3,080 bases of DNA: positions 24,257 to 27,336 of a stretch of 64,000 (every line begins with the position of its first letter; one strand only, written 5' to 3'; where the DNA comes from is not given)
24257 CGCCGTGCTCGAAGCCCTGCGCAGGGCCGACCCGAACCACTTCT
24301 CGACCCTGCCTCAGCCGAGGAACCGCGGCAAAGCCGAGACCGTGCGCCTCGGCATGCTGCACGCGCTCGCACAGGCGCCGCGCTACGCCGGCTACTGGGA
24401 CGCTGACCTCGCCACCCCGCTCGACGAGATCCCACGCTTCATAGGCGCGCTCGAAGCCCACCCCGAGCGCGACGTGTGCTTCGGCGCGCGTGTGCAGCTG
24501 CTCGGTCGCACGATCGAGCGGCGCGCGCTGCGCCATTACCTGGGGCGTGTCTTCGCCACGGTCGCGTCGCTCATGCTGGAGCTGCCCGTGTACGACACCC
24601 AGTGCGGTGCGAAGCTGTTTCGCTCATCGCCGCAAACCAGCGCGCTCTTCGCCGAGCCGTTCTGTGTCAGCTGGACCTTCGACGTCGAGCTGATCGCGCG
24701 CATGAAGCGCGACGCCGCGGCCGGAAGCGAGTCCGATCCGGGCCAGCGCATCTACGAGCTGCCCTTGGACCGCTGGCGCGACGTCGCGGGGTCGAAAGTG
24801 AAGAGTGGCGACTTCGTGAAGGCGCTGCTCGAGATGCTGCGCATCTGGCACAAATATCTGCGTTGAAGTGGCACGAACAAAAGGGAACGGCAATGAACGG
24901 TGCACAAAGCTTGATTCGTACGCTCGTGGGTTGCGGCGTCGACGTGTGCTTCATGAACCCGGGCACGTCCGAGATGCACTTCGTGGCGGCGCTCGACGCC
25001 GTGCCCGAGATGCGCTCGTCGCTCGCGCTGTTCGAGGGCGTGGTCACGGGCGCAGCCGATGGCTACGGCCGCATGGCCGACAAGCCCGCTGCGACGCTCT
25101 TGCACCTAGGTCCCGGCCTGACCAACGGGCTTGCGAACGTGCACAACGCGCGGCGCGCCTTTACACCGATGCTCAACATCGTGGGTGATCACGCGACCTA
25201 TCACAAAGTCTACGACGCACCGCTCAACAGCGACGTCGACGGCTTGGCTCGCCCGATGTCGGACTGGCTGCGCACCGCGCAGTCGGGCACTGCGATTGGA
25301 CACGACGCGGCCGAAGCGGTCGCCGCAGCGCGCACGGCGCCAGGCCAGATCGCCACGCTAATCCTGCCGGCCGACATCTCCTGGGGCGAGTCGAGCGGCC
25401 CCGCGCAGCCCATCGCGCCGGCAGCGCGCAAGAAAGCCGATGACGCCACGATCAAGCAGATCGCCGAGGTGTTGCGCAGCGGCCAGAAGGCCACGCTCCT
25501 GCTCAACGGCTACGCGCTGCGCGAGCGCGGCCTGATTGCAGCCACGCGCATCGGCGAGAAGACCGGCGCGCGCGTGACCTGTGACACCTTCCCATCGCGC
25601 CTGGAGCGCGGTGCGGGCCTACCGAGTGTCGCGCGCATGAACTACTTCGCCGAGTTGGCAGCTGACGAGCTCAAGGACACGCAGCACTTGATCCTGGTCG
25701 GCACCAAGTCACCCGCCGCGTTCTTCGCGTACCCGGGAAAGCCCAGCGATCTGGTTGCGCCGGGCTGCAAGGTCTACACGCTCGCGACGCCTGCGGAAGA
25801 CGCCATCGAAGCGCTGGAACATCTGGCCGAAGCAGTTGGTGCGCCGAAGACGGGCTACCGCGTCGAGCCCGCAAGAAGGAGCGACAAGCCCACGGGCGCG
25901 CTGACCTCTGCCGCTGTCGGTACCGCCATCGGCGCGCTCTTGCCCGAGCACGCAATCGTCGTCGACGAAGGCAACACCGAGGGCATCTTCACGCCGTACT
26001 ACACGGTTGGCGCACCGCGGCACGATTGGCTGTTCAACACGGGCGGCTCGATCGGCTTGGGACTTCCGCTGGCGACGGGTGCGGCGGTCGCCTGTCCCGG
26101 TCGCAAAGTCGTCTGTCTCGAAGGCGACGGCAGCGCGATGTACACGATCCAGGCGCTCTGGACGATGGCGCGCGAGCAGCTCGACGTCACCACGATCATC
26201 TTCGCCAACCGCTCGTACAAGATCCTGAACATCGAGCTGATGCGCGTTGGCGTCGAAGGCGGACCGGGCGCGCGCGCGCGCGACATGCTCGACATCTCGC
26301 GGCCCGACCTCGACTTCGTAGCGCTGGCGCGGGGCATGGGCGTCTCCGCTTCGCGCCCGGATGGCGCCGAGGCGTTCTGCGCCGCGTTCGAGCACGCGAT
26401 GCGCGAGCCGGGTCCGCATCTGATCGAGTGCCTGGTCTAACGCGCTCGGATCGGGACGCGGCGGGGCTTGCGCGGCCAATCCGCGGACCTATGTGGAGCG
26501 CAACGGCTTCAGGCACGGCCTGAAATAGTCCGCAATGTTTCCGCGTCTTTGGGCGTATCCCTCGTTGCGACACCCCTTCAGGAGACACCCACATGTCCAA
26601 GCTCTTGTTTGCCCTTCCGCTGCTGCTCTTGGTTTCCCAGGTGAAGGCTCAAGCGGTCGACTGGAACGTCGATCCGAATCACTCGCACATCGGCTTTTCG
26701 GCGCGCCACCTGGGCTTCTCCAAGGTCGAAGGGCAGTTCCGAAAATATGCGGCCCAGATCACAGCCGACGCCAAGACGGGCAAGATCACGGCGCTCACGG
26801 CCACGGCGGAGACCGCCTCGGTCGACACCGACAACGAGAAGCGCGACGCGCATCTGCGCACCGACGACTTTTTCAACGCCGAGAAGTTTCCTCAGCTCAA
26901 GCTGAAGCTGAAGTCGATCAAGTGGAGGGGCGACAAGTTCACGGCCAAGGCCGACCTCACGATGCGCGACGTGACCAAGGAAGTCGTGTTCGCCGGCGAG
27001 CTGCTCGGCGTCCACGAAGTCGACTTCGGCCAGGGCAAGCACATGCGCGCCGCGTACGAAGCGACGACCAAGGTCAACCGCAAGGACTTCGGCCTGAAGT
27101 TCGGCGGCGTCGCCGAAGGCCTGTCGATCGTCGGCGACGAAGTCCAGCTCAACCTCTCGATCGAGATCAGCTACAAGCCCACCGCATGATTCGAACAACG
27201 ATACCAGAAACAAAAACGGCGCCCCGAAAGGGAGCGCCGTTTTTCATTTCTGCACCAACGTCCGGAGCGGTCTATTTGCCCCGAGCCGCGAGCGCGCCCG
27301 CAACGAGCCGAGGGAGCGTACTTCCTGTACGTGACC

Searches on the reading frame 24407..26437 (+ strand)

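Call 43: search_protein_families(library=pfam, proteins=[window:24407-26437:+], max_evalue=0.001)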
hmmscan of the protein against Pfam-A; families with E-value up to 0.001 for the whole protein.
window:24407-26437:+ (677 aa): 2 families
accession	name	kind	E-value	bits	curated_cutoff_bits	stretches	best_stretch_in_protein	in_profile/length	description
PF02775.26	TPP_enzyme_C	-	1.5e-27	96.7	21.9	1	522-675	3-151/151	Thiamine pyrophosphate enzyme, C-terminal TPP binding domain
PF02776.23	TPP_enzyme_N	-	1.5e-26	93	26.8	1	163-266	1-104/119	Thiamine pyrophosphate enzyme, N-terminal TPP binding domain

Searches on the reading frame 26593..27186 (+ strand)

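Call 43: search_protein_families(library=pfam, proteins=[window:26593-27186:+], max_evalue=0.001)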
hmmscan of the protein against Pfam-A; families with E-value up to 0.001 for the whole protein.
window:26593-27186:+ (198 aa): 1 family
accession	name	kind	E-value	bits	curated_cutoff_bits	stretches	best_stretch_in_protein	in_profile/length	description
PF04264.18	YceI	-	2.8e-43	148.3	23.7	1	24-191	1-149/150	YceI-like domain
